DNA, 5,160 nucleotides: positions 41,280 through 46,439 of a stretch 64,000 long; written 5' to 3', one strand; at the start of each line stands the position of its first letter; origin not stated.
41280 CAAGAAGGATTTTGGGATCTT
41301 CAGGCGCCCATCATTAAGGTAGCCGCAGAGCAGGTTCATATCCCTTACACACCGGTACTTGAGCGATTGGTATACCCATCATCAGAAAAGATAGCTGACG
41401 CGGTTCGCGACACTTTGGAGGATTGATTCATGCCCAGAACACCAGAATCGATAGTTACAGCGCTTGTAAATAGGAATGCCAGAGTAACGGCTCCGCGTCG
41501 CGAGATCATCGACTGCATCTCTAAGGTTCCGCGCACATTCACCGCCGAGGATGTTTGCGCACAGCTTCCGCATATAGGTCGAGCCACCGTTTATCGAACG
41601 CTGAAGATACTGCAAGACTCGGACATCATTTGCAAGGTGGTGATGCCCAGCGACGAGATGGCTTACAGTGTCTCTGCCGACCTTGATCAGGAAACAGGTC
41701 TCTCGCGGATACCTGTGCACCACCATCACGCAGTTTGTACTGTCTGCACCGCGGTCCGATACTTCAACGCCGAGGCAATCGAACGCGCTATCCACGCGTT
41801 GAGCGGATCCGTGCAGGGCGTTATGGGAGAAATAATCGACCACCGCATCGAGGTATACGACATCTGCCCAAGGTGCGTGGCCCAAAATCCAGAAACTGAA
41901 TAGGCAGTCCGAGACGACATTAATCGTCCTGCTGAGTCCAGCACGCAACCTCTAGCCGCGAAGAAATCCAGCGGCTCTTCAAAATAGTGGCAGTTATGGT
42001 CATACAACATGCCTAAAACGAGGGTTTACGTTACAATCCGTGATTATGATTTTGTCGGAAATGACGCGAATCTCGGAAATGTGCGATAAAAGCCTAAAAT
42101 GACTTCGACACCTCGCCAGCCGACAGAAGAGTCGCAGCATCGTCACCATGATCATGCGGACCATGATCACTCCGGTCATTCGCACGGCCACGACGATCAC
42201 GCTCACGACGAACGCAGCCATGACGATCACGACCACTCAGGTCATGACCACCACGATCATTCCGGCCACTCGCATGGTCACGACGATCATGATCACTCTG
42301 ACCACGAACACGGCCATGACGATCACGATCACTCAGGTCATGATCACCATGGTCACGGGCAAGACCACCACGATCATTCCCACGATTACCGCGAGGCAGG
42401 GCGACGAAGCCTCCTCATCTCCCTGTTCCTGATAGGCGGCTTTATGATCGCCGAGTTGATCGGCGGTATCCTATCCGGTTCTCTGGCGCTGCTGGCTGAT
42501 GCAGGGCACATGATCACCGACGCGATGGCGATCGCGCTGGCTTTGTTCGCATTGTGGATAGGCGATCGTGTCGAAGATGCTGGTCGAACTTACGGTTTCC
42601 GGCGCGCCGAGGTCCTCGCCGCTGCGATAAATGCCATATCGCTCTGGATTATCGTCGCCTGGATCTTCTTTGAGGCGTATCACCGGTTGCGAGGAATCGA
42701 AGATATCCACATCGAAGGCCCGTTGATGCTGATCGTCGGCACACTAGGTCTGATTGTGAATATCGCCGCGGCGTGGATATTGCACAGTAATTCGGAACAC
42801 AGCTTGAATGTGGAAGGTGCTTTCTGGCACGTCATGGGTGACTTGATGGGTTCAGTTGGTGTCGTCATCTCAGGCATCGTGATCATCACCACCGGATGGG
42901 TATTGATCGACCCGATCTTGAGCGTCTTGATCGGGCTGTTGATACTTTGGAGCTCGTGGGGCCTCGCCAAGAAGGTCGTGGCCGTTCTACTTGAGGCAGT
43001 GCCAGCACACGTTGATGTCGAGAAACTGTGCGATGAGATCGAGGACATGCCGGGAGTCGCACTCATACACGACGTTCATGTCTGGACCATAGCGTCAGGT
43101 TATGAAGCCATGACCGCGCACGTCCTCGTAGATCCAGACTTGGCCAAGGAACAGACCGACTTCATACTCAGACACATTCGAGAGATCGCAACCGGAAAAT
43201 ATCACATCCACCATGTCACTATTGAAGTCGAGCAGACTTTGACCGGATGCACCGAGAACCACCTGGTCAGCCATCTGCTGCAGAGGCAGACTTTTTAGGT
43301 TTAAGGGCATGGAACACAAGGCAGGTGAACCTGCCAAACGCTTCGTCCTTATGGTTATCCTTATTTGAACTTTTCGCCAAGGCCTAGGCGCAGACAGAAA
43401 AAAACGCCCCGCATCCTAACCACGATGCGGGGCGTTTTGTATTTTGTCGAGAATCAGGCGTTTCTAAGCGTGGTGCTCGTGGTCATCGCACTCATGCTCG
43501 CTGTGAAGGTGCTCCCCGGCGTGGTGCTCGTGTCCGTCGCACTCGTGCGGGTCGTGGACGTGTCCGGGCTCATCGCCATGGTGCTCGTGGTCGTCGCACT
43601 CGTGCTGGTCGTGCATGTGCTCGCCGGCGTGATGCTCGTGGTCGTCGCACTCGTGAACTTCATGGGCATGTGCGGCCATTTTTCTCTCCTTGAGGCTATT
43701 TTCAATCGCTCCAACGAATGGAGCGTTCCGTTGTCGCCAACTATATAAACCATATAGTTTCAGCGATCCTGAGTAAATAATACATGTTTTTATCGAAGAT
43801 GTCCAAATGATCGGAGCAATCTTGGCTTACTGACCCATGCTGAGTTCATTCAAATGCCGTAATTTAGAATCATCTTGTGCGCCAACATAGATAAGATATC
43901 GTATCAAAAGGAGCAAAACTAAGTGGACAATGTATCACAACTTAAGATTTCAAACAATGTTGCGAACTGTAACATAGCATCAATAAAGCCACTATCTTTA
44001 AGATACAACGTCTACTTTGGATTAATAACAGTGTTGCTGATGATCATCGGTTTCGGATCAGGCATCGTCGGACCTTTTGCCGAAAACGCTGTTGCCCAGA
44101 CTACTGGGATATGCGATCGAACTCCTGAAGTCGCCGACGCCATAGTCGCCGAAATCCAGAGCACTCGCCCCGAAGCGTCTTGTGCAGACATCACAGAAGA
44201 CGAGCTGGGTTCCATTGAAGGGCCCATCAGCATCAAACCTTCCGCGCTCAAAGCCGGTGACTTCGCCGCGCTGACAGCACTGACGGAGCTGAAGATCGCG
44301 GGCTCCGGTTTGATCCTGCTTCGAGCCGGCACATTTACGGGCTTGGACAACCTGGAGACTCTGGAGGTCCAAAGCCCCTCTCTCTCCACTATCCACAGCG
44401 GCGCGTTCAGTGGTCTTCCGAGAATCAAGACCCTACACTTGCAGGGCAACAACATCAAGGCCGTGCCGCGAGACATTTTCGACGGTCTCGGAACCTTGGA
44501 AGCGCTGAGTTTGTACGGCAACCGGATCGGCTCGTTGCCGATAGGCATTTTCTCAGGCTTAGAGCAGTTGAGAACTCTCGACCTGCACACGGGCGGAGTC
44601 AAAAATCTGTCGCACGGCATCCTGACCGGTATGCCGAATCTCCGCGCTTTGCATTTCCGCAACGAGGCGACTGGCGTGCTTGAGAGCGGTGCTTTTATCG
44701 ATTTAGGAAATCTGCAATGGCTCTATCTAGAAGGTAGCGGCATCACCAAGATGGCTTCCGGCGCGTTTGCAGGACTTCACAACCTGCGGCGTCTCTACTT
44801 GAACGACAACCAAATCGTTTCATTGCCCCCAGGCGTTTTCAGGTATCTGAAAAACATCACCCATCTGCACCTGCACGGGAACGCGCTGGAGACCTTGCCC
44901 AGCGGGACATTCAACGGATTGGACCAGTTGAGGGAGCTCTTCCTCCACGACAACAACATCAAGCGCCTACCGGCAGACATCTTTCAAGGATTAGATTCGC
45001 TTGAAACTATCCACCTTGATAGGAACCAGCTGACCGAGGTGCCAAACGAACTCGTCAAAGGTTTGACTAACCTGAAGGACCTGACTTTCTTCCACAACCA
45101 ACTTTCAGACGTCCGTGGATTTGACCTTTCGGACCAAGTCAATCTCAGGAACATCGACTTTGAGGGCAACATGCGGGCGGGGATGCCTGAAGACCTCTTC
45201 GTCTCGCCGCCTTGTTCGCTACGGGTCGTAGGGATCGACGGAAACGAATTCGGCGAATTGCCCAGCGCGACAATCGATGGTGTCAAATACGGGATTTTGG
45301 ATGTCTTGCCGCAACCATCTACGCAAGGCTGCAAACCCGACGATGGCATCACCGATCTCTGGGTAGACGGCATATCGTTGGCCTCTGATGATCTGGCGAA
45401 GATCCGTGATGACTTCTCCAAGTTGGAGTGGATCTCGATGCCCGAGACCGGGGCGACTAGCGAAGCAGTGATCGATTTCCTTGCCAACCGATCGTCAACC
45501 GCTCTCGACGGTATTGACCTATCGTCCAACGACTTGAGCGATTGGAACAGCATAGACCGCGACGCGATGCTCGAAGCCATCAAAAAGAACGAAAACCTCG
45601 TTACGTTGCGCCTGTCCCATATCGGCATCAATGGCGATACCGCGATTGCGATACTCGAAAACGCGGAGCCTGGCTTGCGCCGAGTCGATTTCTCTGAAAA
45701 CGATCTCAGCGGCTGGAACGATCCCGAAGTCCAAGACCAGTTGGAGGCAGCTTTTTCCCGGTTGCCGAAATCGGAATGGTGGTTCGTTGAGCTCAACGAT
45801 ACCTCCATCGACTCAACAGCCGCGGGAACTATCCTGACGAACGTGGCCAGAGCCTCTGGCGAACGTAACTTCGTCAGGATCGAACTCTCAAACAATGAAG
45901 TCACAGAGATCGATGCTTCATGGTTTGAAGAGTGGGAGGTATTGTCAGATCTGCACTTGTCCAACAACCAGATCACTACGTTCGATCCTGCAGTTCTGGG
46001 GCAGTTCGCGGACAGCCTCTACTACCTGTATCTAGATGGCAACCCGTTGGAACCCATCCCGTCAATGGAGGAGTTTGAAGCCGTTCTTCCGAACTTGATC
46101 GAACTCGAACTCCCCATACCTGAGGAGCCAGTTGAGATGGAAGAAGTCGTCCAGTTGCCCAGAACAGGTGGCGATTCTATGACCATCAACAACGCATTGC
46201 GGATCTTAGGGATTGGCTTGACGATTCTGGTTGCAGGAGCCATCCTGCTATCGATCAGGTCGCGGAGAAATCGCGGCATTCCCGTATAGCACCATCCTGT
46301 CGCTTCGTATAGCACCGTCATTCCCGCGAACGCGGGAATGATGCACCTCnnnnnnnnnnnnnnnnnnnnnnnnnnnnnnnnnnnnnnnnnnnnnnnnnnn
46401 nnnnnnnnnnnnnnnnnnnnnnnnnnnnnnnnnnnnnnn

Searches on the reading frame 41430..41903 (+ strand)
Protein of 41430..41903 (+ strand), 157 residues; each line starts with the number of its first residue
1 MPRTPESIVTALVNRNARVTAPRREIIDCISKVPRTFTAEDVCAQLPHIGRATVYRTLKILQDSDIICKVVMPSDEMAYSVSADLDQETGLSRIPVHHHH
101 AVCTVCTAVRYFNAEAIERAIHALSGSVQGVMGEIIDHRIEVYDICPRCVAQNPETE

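Call 47: search_protein_families(library=pfam, proteins=[window:41430-41903:+], max_evalue=0.001)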
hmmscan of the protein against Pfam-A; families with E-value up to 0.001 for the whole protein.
window:41430-41903:+ (157 aa): 2 families
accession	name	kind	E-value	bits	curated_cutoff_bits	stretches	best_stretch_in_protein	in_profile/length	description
PF01475.25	FUR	-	1.7e-17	64.1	23.1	1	15-143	2-121/121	Ferric uptake regulator family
PF12840.13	HTH_20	-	7.9e-05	23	27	1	23-67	6-48/51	Helix-turn-helix domain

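Call 48: search_protein_families(library=ncbifam, proteins=[window:41430-41903:+], max_evalue=0.00001)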
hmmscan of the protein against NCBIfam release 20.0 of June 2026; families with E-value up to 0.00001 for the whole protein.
window:41430-41903:+ (157 aa): 5 families
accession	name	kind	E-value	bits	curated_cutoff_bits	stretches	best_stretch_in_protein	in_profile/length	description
NF051892.1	TransRegFurBacil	equivalog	2.7e-13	50.2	220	1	9-153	9-147/149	ferric iron uptake transcriptional regulator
NF006999.0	PRK09462.1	equivalog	3.8e-08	33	146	1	11-147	7-134/148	ferric iron uptake transcriptional regulator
NF008646.0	PRK11639.1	equivalog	6.1e-08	32.6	167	1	13-151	18-148/171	zinc uptake transcriptional repressor Zur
NF052545.1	TransRegPerRClab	equivalog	3e-07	30.5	180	1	8-151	4-136/138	transcriptional regulator PerR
NF051891.1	TransRegFurHelico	equivalog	1.2e-06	28.4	200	1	22-151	28-147/148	ferric iron uptake transcriptional regulator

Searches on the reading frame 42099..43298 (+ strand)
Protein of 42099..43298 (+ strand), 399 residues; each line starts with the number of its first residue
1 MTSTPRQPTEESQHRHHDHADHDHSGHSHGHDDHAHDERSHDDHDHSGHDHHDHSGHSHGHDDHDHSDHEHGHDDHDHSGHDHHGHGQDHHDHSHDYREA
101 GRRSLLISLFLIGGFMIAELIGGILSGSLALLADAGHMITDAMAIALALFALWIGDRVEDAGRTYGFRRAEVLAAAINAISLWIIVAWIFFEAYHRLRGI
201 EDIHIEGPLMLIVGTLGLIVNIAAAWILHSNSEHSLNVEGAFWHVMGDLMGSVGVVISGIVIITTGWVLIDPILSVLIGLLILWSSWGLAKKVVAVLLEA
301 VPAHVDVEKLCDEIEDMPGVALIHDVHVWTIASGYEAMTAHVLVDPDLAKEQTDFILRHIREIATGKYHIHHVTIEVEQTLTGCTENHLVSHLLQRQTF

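Call 47: search_protein_families(library=pfam, proteins=[window:42099-43298:+], max_evalue=0.001)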
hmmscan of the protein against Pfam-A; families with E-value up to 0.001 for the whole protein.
window:42099-43298:+ (399 aa): 2 families
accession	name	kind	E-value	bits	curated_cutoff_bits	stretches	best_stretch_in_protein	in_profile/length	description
PF01545.26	Cation_efflux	-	5.7e-42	144.2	26.6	1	105-298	1-198/198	Cation efflux family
PF16916.11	ZT_dimer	-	2.8e-11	43.7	26.7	1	303-379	2-77/78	Dimerisation domain of Zinc Transporter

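Call 48: search_protein_families(library=ncbifam, proteins=[window:42099-43298:+], max_evalue=0.00001)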
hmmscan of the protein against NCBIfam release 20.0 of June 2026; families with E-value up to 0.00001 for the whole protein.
window:42099-43298:+ (399 aa): 10 families
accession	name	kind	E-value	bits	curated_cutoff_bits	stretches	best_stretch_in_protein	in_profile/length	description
TIGR01297.1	CDF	superfamily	1.9e-84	283.3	82.35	1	102-379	2-282/285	cation diffusion facilitator family transporter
NF002923.0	PRK03557.1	equivalog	3e-74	250.1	408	1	90-385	6-297/313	CDF family zinc transporter ZitB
NF033827.1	CDF_efflux_DmeF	equivalog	5.7e-29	101.5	250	2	91-234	4-146/309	CDF family Co(II)/Ni(II) efflux transporter DmeF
NF052621.1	MngEfTpMntE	equivalog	1.4e-23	83.8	500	1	123-379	24-281/293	manganese efflux transporter MntE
NF033616.1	CDF_MamB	equivalog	1.5e-16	60.7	350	1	117-377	21-281/284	magnetosome biogenesis CDF transporter MamB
NF052602.1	Zn_efflux_Cdf31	equivalog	2.2e-15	56.8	460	1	96-379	1-289/299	CDF family zinc efflux transporter Cdf31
NF050169.1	CatEfflxFieF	equivalog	1.4e-12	47.4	420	1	115-362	18-264/282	cation efflux pump FieF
NF033615.1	CDF_MamM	equivalog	2.8e-12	46.5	350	1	108-379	15-288/290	magnetosome biogenesis CDF transporter MamM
NF007064.0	PRK09509.1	equivalog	1.8e-08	33.8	447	1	116-346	24-253/300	CDF family cation-efflux transporter FieF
NF040994.1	MamV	equivalog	2.1e-08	33.7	500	1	121-376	30-284/319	CDF transporter MamV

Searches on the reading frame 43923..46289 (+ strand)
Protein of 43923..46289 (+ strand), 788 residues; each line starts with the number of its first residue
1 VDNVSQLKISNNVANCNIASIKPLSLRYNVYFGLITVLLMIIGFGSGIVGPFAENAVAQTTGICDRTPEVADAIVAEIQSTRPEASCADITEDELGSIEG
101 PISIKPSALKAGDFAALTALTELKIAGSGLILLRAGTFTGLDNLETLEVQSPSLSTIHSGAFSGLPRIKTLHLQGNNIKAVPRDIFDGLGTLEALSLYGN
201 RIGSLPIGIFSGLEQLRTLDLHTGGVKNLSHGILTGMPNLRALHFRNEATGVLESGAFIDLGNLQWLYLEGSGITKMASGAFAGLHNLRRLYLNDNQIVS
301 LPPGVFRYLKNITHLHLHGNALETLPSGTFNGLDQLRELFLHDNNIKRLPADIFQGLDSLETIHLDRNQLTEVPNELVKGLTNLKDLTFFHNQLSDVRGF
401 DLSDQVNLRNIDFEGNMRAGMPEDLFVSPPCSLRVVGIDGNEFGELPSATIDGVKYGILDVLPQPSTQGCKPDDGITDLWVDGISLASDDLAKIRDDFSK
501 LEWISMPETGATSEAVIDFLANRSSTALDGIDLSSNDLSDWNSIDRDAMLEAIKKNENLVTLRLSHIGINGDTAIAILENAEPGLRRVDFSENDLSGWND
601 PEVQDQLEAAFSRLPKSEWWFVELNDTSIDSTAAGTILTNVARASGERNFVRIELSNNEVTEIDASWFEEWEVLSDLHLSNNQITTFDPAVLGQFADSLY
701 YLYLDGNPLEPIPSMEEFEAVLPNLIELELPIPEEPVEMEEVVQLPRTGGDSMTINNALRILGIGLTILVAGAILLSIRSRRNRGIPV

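Call 47: search_protein_families(library=pfam, proteins=[window:43923-46289:+], max_evalue=0.001)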
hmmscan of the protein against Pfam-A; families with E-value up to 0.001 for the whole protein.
window:43923-46289:+ (788 aa): 6 families
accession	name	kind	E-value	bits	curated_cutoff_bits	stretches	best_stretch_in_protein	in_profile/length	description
PF13855.12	LRR_8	-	1.2e-66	220.7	27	7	263-322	2-61/61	Leucine rich repeat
PF12799.13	LRR_4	-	2.9e-32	110.4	27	3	287-326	2-43/44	Leucine Rich repeats (2 copies)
PF13306.12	LRR_5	-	7.3e-23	81.3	27.7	4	239-356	12-122/127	BspA type Leucine rich repeat region (6 copies)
PF00560.39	LRR_1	-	2e-18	63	20.6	0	287-308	1-22/23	Leucine Rich Repeat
PF23598.1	LRR_14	-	9.4e-16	57.9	40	2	276-447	37-206/353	Leucine-rich repeat region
PF14580.12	LRR_9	-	1.5e-13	51.1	30.5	0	333-398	41-104/175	Leucine-rich repeat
